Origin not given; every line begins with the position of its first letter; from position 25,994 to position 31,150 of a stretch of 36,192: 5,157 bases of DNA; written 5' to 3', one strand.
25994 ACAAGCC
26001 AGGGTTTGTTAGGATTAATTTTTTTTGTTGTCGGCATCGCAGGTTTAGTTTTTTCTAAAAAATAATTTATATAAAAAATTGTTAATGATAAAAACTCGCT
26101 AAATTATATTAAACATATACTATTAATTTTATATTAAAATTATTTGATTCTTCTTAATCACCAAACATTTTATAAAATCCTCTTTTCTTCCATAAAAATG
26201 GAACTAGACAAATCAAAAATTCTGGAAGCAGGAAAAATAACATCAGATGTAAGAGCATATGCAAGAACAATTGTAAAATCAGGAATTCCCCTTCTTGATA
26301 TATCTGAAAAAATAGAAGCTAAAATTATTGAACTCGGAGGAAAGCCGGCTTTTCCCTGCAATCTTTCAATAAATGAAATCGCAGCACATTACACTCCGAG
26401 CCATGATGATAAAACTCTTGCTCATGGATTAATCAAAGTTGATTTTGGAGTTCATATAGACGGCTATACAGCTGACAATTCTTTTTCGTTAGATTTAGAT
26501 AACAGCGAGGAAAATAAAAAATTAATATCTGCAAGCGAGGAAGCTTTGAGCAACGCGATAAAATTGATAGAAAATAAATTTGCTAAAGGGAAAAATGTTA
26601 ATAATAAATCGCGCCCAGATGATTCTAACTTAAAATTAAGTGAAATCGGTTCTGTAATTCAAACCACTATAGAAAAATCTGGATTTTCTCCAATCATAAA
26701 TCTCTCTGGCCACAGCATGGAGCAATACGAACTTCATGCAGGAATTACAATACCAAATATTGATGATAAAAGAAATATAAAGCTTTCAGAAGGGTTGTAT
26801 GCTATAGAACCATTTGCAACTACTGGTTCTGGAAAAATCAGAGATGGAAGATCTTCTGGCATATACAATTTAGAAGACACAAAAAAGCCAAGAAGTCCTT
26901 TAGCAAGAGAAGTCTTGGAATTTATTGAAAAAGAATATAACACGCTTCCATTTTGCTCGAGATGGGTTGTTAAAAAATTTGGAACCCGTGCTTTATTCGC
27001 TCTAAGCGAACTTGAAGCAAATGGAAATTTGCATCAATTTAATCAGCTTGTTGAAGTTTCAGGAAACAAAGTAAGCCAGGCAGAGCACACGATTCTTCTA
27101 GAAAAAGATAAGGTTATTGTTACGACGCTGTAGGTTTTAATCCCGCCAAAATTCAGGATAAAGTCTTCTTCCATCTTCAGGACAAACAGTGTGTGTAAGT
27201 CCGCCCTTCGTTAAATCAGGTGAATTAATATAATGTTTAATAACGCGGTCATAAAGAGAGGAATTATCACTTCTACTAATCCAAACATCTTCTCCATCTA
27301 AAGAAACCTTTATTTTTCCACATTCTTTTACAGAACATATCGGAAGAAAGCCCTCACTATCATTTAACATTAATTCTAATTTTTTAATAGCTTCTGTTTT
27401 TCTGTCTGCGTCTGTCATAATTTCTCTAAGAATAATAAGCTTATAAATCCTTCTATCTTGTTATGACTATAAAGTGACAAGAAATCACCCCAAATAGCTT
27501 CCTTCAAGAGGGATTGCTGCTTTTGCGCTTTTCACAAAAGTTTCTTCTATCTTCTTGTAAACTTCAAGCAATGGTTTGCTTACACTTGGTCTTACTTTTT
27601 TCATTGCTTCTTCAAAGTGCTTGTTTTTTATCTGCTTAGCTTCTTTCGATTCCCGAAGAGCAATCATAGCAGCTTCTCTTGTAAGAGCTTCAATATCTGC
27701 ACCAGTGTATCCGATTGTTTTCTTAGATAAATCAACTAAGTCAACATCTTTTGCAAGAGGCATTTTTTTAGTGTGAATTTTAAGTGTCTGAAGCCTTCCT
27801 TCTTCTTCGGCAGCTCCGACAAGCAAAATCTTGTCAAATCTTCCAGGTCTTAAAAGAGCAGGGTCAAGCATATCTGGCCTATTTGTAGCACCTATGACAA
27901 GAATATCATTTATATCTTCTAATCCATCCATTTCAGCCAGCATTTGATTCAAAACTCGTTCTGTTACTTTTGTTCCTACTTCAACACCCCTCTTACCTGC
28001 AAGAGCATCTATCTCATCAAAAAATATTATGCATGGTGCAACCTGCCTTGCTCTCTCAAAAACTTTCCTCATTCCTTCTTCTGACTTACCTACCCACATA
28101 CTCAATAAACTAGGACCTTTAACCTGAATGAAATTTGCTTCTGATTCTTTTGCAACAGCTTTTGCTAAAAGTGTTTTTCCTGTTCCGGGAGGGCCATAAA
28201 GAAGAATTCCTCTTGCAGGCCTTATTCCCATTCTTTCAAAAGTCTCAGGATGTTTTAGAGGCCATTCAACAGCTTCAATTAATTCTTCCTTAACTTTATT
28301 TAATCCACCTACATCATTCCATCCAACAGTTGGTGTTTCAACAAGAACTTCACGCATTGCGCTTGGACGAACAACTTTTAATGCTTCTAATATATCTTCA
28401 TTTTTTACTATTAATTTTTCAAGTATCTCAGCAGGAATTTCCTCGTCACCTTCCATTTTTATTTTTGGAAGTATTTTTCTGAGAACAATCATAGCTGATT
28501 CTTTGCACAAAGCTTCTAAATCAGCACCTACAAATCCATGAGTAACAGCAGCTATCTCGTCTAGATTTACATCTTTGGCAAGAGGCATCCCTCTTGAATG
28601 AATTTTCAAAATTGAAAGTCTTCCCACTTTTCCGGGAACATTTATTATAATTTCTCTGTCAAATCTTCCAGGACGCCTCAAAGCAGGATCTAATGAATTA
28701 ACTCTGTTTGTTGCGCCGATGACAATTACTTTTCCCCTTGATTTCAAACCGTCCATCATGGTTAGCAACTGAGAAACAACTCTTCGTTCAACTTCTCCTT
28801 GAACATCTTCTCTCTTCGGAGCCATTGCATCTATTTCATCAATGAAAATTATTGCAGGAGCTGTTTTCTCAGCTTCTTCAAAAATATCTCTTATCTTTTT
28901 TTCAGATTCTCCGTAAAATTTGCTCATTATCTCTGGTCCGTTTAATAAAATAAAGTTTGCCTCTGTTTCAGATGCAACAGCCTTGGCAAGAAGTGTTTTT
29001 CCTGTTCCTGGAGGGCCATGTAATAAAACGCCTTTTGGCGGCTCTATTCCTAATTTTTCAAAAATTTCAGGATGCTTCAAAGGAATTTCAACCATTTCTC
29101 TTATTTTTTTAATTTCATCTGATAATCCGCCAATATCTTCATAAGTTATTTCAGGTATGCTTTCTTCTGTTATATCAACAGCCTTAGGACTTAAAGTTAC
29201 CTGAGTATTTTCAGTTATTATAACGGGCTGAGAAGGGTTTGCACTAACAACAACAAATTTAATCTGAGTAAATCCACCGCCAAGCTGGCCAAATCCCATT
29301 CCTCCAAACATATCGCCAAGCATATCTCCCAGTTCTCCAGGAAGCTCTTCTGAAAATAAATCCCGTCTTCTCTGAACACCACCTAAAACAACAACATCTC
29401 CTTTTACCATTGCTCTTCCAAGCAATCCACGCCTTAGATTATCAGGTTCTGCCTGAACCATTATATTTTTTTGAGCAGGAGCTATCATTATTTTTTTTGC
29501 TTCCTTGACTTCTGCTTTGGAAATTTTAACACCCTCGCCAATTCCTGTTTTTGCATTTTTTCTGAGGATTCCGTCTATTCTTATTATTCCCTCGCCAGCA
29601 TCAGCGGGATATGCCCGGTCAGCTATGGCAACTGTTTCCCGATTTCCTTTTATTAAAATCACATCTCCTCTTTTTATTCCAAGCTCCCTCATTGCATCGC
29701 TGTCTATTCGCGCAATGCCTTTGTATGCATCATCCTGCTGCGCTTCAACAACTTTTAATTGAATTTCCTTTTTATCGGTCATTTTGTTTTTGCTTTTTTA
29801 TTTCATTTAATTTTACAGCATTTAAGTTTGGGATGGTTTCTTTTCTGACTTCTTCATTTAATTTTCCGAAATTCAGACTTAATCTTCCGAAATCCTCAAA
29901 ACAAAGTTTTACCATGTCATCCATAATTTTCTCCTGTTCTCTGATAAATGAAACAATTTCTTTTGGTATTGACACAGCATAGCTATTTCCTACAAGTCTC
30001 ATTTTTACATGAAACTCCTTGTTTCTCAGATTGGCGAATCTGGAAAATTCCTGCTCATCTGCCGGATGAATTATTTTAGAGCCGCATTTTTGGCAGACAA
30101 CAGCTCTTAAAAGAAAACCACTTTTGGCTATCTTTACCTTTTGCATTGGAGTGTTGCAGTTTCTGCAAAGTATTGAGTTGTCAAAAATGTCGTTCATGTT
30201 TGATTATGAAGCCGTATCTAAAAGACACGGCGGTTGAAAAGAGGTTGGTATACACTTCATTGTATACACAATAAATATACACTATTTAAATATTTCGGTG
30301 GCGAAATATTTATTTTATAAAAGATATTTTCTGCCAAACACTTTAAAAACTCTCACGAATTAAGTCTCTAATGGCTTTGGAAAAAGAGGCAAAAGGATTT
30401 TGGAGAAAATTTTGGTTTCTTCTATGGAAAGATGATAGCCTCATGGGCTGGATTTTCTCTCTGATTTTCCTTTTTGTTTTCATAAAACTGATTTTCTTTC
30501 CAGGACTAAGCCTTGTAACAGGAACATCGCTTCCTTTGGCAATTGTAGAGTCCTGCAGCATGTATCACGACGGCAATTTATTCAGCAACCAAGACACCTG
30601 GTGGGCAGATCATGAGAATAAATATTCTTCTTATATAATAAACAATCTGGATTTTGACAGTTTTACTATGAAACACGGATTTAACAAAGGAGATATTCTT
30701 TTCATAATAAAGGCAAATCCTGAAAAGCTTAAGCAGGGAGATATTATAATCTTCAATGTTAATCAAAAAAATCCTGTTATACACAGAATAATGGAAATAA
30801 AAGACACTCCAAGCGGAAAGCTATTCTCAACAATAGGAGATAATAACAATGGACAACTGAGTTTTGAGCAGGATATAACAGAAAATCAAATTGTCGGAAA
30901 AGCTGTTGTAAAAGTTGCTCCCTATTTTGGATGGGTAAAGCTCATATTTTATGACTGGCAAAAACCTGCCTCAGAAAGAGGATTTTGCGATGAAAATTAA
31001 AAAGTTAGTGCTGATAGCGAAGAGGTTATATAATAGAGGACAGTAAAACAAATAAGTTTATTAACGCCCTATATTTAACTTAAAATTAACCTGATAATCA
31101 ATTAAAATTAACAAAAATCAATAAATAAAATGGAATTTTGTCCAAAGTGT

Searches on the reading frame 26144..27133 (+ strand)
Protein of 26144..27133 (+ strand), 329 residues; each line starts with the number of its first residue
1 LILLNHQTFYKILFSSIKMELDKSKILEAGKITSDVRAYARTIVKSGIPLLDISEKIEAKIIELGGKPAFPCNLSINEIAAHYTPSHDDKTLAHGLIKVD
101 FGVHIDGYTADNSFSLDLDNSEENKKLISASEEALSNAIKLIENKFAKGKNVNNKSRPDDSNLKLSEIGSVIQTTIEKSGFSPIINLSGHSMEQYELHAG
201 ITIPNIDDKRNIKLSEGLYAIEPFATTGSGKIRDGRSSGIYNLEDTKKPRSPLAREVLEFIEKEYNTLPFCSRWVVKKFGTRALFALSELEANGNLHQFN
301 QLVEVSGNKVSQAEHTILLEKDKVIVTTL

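Call 51: search_protein_families(library=pfam, proteins=[window:26144-27133:+], max_evalue=0.001)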
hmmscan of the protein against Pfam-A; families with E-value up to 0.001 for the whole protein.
window:26144-27133:+ (329 aa): 1 family
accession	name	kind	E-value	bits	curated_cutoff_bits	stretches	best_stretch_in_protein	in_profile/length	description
PF00557.29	Peptidase_M24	-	7e-21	75.4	23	1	25-239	2-188/208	Metallopeptidase family M24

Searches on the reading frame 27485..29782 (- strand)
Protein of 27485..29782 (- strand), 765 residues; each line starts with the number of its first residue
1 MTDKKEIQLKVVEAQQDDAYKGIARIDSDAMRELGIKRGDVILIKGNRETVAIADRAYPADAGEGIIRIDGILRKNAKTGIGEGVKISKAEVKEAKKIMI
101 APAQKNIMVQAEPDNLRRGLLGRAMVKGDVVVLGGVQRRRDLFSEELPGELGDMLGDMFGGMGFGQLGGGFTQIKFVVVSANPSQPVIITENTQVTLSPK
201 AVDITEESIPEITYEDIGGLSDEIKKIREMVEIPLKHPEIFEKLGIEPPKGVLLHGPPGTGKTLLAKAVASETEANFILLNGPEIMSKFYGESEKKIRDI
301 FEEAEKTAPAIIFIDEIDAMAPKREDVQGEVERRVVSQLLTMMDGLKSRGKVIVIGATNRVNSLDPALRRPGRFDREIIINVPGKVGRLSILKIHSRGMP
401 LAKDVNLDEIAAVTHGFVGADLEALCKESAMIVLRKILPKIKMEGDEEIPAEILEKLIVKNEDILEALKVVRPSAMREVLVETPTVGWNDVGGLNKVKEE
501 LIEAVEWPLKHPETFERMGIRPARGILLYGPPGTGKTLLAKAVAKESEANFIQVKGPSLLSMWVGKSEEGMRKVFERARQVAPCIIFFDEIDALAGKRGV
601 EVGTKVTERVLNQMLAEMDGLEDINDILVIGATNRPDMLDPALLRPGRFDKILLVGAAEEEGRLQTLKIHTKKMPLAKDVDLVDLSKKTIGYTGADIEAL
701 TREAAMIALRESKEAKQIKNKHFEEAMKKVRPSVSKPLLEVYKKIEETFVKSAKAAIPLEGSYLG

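Call 51: search_protein_families(library=pfam, proteins=[window:27485-29782:-], max_evalue=0.001)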
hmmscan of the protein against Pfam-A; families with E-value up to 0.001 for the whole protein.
window:27485-29782:- (765 aa): 45 families (the best 25 are shown)
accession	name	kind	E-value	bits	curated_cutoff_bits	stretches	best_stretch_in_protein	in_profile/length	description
PF00004.35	AAA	-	2.5e-98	326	21.2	2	252-380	1-129/131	ATPase family associated with various cellular activities (AAA)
PF17862.7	AAA_lid_3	-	1.7e-32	110.9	27.2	2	679-725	1-45/45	AAA+ lid domain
PF02359.24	CDC48_N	-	1.2e-28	99.6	35.1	1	8-91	1-84/85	Cell division protein 48 (CDC48), N-terminal domain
PF05496.18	RuvB_N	-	2.5e-15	57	27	2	249-328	33-104/159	Holliday junction DNA helicase RuvB P-loop domain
PF13191.12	AAA_16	-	1.3e-13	52.2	32.6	2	249-355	24-138/167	AAA ATPase domain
PF07728.20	AAA_5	-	3.5e-12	46.9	22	1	251-370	1-137/139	AAA domain (dynein-related subfamily)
PF07724.20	AAA_2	-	7.5e-12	46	27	1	252-345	6-101/166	AAA domain (Cdc48 subfamily)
PF06068.19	TIP49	-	6.3e-11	42.5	23.8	1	523-575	50-103/347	TIP49 P-loop domain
PF13401.12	AAA_22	-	9e-11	42.6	27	0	252-286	8-45/130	AAA domain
PF13173.12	AAA_14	-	1.1e-10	42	27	1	252-339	5-81/129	AAA domain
PF13671.12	AAA_33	-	1.6e-10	41.9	27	1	252-323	2-47/143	AAA domain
PF02933.23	CDC48_2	-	8.7e-10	38.5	22.4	1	112-203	6-63/64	Cell division protein 48 (CDC48), domain 2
PF23902.1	AAA_lid_PRS2_C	-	1.9e-08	34.8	34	1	661-730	2-70/73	PRS2 AAA+ lid C-terminal domain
PF24883.2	NPHP3_N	-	4.6e-08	33.9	24.8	0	506-549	4-48/164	Nephrocystin 3, N-terminal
PF20720.3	nSTAND3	-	6.8e-08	32.8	27.2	0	251-316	19-73/155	Novel STAND NTPase 3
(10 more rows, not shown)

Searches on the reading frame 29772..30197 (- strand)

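Call 51: search_protein_families(library=pfam, proteins=[window:29772-30197:-], max_evalue=0.001)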
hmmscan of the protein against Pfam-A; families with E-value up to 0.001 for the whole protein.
window:29772-30197:- (141 aa): 2 families
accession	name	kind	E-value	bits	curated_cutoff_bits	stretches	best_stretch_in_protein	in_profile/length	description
PF13451.12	zf_Tbcl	-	0.00037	20.8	24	0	33-51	5-23/48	Probable treble clef domain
PF04014.23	MazE_antitoxin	-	0.00083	19.7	24.7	0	67-82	2-17/48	Antidote-toxin recognition MazE, bacterial antitoxin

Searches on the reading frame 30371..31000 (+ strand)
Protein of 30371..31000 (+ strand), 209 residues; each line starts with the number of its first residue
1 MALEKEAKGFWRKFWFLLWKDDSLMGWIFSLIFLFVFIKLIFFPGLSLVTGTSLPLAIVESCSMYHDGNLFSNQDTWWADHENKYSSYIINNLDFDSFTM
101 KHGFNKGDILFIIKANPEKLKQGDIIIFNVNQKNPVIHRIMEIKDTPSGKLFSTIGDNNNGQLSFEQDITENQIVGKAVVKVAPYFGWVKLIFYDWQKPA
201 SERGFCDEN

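Call 51: search_protein_families(library=pfam, proteins=[window:30371-31000:+], max_evalue=0.001)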
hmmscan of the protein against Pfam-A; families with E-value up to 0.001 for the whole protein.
window:30371-31000:+ (209 aa): 1 family
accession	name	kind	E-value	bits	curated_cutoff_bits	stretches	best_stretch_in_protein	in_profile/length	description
PF16438.10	DUF5035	-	0.00097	19.5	25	0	153-199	86-132/145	Domain of unknown function (DUF5035)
